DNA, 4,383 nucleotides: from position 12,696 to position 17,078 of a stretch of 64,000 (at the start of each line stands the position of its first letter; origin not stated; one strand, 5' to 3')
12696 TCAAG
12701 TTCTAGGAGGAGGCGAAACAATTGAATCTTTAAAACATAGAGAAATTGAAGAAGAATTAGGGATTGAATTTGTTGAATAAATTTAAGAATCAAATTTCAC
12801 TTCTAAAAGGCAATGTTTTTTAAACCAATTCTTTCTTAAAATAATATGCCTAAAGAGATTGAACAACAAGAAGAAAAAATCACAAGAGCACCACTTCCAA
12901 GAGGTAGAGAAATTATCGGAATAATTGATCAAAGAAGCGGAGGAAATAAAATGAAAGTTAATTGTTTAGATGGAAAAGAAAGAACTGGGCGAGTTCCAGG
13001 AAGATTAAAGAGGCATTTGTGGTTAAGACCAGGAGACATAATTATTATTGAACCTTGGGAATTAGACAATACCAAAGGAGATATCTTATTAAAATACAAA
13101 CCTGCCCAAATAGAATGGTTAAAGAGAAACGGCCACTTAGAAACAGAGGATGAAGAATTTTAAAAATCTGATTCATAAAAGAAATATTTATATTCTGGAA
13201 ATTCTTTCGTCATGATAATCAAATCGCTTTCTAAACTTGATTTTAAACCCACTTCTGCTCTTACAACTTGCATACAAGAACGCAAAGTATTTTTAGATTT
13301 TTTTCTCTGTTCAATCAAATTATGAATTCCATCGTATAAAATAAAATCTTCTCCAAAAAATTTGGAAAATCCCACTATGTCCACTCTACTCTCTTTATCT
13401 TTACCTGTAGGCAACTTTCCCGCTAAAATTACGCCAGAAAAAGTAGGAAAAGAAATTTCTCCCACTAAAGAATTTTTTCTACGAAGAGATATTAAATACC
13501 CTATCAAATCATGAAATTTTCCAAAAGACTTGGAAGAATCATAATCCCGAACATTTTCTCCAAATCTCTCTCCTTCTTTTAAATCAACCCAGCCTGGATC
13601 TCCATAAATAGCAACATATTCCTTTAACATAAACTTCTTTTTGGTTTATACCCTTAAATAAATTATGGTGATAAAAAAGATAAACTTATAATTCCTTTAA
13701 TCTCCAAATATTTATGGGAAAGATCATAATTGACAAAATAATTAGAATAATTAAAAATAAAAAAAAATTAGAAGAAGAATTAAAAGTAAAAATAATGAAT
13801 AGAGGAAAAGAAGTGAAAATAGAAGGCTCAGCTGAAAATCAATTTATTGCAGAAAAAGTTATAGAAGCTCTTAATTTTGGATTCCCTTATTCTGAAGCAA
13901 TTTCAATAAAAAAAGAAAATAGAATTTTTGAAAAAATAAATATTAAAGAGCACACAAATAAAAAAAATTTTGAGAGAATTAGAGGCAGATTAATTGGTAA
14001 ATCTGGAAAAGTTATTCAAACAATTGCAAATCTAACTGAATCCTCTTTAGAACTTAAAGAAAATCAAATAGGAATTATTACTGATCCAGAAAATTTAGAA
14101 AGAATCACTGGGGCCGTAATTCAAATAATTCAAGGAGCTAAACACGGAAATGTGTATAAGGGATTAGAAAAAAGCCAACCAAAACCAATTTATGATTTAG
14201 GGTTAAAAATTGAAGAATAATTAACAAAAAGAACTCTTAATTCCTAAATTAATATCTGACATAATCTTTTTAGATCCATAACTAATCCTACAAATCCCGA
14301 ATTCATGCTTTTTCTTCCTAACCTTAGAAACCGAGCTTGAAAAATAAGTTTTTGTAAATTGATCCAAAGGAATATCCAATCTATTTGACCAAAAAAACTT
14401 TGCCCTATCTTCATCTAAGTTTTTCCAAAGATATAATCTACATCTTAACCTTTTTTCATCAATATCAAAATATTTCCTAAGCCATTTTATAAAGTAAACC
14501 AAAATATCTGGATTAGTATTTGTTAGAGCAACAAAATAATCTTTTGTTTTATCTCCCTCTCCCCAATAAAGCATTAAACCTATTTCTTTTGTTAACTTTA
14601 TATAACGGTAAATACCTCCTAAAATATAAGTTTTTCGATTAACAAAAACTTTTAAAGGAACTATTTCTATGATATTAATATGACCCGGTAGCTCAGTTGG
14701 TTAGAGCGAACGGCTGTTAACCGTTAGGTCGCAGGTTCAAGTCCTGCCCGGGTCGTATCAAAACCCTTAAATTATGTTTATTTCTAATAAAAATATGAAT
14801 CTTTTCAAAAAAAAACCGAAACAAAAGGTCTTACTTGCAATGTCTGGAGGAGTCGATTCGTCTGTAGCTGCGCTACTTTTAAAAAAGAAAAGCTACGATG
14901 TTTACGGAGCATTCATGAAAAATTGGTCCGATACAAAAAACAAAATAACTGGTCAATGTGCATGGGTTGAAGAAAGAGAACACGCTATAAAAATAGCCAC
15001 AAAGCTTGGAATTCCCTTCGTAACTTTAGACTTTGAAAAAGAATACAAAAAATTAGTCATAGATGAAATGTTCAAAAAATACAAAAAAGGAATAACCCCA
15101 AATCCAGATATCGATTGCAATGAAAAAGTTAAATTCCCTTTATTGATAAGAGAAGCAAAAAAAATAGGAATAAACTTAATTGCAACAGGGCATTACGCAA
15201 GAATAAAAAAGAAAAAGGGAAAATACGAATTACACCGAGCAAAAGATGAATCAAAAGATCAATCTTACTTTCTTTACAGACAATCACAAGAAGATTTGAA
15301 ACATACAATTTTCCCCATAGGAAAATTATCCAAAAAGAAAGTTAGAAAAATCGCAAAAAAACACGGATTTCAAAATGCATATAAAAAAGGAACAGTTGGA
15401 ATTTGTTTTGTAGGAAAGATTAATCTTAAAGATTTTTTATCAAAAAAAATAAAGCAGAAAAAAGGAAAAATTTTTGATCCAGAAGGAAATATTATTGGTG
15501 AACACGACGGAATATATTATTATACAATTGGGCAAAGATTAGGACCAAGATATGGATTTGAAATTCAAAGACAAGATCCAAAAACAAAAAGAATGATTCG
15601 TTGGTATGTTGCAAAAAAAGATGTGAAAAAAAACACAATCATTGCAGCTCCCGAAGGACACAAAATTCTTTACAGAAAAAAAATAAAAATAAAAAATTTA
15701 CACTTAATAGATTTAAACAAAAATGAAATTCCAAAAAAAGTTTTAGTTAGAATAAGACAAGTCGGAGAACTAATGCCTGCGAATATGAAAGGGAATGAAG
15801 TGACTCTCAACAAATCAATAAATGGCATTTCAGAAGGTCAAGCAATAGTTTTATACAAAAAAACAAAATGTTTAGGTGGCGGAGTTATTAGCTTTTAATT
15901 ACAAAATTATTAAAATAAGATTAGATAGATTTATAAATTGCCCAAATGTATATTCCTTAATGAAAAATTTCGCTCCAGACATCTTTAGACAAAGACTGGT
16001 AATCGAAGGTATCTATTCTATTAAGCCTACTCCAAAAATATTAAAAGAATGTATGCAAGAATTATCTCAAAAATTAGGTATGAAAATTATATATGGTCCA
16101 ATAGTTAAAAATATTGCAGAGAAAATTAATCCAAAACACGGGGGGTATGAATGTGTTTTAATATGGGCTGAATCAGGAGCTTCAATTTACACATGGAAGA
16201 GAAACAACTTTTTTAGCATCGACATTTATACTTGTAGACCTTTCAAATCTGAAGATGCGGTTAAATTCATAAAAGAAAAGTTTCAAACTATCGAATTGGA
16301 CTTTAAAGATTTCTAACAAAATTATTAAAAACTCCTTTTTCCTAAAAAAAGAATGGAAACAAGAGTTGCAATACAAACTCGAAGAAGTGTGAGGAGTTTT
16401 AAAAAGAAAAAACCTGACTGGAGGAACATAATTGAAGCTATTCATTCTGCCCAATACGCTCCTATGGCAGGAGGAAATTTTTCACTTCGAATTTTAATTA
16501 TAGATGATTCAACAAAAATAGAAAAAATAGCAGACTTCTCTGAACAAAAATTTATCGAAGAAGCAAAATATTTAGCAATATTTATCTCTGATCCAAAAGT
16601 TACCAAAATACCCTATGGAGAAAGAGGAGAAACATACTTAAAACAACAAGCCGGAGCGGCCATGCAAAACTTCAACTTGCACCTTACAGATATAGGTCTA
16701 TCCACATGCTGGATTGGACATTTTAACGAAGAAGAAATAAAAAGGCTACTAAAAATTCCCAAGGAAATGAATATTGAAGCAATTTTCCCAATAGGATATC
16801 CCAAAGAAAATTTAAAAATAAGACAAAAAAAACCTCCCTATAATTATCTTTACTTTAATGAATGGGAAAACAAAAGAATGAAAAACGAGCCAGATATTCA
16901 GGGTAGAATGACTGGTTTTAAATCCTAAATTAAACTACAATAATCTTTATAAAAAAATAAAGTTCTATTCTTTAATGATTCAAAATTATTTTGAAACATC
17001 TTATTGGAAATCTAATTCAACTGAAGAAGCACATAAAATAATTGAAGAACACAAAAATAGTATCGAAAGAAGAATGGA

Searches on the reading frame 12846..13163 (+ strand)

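Call 63: search_protein_families(library=pfam, proteins=[window:12846-13163:+], max_evalue=0.001)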
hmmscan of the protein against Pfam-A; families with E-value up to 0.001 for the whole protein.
window:12846-13163:+ (105 aa): 1 family
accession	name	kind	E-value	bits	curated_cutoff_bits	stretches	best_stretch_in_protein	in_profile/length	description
PF01176.25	eIF-1a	-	3.8e-17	62.1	30.2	1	22-82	2-63/64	Translation initiation factor 1A / IF-1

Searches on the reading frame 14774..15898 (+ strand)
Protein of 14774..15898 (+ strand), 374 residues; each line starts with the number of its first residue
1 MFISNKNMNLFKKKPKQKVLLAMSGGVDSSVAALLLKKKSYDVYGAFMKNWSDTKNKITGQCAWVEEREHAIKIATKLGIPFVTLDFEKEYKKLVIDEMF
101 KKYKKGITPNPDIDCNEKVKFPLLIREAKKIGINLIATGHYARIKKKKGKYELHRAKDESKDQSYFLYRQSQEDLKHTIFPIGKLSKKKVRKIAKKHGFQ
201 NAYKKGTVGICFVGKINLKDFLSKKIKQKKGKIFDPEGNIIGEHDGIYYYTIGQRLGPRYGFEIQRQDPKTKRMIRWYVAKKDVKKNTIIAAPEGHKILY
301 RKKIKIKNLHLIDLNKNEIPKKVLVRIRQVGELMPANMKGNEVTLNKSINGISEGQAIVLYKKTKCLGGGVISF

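Call 30: find_encoding_contigs(protein=window:14774-15898:+, flank=10000, max_places=1)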
Protein window:14774-15898:+ (374 aa): no gene with exactly this product is on record in the collection.

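Call 63: search_protein_families(library=pfam, proteins=[window:14774-15898:+], max_evalue=0.001)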
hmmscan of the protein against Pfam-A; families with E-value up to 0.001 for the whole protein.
window:14774-15898:+ (374 aa): 6 families
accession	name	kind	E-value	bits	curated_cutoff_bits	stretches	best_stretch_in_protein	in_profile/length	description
PF03054.22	tRNA_Me_trans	-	5.2e-74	248.7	20.6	1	17-215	1-202/202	tRNA methyl transferase HUP domain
PF20259.3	tRNA_Me_trans_M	-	6.1e-18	64.6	27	1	219-290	1-63/66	tRNA methyl transferase PRC-barrel domain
PF20258.4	tRNA_Me_trans_C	-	6.3e-12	46.1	20.6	1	302-372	2-77/77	Aminomethyltransferase beta-barrel domain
PF02540.23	NAD_synthase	-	8.7e-07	28.7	21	1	11-94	13-88/242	NAD synthase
PF02568.20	ThiI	-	0.0002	21.4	20.5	1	17-94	4-79/197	Thiamine biosynthesis protein (ThiI)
PF24167.1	DUF7411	-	0.00022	21.3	28.7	1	18-101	2-72/194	Family of unknown function (DUF7411)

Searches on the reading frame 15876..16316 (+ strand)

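Call 62: search_protein_families(library=pfam, proteins=[window:15876-16316:+], max_evalue=0.001)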
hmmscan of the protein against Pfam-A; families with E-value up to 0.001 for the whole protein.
window:15876-16316:+ (146 aa): 1 family
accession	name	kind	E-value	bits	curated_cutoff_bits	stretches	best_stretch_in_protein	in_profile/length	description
PF02675.21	AdoMet_dc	-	6.8e-14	52.5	25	1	53-140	17-98/107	S-adenosylmethionine decarboxylase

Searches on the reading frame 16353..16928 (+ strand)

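Call 31: search_protein_families(library=ncbifam, proteins=[window:16353-16928:+], max_evalue=0.001)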
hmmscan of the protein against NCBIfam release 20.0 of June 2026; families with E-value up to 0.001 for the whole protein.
window:16353-16928:+ (191 aa): 6 families
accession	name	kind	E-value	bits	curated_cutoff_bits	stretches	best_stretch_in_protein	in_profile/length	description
TIGR02476.1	BluB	equivalog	4.4e-11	42.5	150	1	73-153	102-183/205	5,6-dimethylbenzimidazole synthase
TIGR03605.1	antibiot_sagB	domain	2.4e-10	40.2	78.4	1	63-139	86-162/173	SagB family peptide dehydrogenase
TIGR03553.1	F420_FbiB_CTERM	equivalog_domain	5.1e-10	39.4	249.55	1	99-166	122-191/194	F420 biosynthesis protein FbiB, C-terminal domain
NF009810.0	PRK13294.1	equivalog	3.7e-09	36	304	1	95-165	373-445/449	coenzyme F420-0:L-glutamate ligase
NF008033.1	PRK10765.1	equivalog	1e-06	28.4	223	1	6-170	7-180/240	oxygen-insensitive NADPH nitroreductase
NF047509.1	Rv3131_FMN_oxido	subfamily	0.00035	20.1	199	0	99-152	247-303/319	Acg family FMN-binding oxidoreductase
